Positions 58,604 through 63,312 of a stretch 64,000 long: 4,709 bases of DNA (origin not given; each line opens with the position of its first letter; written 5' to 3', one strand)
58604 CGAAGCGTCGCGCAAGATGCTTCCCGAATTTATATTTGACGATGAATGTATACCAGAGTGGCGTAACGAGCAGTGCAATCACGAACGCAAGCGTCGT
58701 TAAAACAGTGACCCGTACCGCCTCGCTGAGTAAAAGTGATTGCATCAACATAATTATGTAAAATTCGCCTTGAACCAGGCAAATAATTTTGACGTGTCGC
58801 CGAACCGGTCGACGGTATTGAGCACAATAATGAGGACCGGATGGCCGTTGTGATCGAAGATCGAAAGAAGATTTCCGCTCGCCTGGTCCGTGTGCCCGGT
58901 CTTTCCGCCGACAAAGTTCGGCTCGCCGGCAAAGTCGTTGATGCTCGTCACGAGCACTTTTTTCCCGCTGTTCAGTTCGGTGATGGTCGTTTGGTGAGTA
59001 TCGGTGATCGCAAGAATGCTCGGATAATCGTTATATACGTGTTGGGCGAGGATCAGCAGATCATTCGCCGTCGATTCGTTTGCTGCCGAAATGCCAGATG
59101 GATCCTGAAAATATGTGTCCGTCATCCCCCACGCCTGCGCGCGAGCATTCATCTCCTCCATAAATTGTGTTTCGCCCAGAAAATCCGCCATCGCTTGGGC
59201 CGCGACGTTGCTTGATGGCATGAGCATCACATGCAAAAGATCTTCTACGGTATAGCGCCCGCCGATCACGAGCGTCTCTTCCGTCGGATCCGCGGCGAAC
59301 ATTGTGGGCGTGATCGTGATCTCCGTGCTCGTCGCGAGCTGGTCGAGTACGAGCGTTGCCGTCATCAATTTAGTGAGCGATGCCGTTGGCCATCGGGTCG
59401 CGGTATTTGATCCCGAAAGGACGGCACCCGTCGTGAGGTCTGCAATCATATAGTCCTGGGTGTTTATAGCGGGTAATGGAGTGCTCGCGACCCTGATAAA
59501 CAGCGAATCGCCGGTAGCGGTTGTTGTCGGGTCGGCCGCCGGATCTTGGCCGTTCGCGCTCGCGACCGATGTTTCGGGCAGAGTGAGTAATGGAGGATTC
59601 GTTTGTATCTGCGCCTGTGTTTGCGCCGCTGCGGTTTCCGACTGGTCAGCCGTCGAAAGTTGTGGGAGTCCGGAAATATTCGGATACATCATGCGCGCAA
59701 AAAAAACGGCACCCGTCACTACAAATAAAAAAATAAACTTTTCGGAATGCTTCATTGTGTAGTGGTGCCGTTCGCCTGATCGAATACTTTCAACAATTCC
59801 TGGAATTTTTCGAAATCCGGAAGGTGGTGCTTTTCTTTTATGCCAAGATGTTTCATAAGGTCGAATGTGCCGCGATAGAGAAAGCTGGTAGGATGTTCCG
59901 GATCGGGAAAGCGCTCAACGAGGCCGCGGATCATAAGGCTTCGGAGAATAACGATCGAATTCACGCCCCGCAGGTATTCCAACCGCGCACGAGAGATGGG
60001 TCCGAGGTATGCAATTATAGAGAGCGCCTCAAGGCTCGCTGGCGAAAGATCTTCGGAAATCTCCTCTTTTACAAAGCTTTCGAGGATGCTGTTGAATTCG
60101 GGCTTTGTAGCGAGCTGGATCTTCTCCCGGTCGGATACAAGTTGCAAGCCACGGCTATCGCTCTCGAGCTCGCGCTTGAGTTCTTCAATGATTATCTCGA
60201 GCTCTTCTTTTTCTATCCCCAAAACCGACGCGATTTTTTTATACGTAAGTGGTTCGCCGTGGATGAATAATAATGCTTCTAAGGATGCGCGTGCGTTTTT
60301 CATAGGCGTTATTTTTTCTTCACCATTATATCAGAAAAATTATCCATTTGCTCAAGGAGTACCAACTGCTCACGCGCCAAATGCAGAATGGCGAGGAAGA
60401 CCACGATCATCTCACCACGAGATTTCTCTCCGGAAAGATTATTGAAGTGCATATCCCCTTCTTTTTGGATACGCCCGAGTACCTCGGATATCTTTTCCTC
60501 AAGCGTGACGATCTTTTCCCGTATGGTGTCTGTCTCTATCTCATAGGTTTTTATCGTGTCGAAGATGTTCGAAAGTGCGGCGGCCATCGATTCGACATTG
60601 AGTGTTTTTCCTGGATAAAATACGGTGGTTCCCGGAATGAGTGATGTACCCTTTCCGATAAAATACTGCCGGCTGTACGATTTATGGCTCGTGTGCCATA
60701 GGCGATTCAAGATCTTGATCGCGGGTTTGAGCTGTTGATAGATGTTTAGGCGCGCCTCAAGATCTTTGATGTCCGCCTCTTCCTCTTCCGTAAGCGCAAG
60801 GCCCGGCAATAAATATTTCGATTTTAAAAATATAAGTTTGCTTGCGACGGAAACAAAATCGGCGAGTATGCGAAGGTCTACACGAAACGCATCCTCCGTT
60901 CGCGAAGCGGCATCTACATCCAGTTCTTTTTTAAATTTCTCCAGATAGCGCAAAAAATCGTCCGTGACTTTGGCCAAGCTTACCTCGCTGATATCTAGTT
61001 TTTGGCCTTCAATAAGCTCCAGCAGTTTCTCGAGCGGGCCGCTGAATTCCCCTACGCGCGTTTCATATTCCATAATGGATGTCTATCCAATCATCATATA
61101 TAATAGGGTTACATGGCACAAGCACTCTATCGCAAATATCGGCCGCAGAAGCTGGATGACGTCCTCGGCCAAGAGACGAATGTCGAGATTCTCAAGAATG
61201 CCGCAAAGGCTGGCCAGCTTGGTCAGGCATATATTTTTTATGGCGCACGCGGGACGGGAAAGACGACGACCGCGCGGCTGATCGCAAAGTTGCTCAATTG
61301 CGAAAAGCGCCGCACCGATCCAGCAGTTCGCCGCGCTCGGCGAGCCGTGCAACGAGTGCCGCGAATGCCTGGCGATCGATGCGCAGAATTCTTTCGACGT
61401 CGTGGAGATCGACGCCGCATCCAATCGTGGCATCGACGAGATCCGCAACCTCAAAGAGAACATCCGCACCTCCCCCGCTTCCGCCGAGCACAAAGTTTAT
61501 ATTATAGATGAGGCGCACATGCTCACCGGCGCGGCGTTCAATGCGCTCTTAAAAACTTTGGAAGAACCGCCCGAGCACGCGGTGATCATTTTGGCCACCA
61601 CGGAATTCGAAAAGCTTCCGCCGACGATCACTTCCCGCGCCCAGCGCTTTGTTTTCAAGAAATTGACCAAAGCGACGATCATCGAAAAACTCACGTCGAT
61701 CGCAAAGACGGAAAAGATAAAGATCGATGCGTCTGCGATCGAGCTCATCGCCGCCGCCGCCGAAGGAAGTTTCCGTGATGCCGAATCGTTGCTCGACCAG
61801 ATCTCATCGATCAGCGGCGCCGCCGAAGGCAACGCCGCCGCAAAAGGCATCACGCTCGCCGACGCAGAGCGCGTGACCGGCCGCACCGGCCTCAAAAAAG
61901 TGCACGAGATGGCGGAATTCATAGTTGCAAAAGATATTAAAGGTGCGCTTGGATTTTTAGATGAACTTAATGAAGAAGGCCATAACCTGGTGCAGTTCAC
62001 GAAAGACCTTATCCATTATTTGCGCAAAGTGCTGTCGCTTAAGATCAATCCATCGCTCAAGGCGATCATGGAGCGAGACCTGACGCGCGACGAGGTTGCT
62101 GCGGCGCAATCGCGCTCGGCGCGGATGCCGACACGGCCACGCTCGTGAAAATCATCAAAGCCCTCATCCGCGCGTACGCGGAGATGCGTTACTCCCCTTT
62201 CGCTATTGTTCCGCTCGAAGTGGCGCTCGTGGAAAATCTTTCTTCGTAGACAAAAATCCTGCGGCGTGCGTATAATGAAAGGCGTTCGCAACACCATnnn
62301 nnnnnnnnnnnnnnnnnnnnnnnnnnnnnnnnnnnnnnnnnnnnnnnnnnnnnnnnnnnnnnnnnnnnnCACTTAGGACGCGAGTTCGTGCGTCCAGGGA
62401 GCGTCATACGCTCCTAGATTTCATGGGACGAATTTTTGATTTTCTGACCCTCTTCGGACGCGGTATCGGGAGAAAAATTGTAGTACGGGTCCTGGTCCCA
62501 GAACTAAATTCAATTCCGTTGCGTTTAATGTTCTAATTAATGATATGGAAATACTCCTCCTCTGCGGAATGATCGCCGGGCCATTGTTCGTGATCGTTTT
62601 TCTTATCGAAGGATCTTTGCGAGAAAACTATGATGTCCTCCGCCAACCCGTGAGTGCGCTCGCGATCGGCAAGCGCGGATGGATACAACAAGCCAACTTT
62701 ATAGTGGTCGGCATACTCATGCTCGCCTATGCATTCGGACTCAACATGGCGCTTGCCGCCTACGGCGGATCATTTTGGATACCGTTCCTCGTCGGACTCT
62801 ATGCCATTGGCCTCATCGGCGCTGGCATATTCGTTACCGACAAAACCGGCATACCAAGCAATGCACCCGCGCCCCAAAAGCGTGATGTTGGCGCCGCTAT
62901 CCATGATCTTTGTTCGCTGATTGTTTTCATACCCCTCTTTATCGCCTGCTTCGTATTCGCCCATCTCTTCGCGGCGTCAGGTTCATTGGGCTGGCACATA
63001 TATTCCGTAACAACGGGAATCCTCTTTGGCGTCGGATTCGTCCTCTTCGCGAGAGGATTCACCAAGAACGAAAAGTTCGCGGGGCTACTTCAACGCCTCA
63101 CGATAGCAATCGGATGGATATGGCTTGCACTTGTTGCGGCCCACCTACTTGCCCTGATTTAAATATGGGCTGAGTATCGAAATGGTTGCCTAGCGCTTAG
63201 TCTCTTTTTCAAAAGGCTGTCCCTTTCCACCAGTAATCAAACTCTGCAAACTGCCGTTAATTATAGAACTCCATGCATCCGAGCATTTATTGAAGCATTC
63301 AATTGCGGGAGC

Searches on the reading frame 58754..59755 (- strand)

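Call 90: search_protein_families(library=pfam, proteins=[window:58754-59755:-], max_evalue=0.001)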
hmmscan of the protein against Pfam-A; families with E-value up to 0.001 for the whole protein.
window:58754-59755:- (333 aa): 2 families
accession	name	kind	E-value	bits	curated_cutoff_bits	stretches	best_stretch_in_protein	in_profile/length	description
PF00768.25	Peptidase_S11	-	4.4e-41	141.4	27.6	1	94-314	7-237/239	D-alanyl-D-alanine carboxypeptidase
PF13354.11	Beta-lactamase2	-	2.2e-16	60.3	22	1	103-312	3-213/214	Beta-lactamase enzyme family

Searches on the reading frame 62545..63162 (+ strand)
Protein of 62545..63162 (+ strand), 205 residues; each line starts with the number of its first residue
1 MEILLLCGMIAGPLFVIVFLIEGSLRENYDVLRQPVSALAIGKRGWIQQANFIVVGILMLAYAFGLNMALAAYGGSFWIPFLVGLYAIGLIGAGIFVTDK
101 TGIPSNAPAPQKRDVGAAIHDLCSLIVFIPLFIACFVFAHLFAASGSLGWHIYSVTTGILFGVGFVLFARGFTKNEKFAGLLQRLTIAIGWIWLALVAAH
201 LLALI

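Call 64: search_protein_families(library=ncbifam, proteins=[window:62545-63162:+], max_evalue=0.00001)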
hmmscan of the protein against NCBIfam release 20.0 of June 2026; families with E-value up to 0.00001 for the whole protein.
window:62545-63162:+ (205 aa): 0 families

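Call 90: search_protein_families(library=pfam, proteins=[window:62545-63162:+], max_evalue=0.001)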
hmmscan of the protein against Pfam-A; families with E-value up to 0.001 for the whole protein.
window:62545-63162:+ (205 aa): 1 family
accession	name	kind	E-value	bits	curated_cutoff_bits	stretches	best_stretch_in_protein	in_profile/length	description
PF06197.19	DUF998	-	5.3e-40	137.5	30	1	9-200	1-184/184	Protein of unknown function (DUF998)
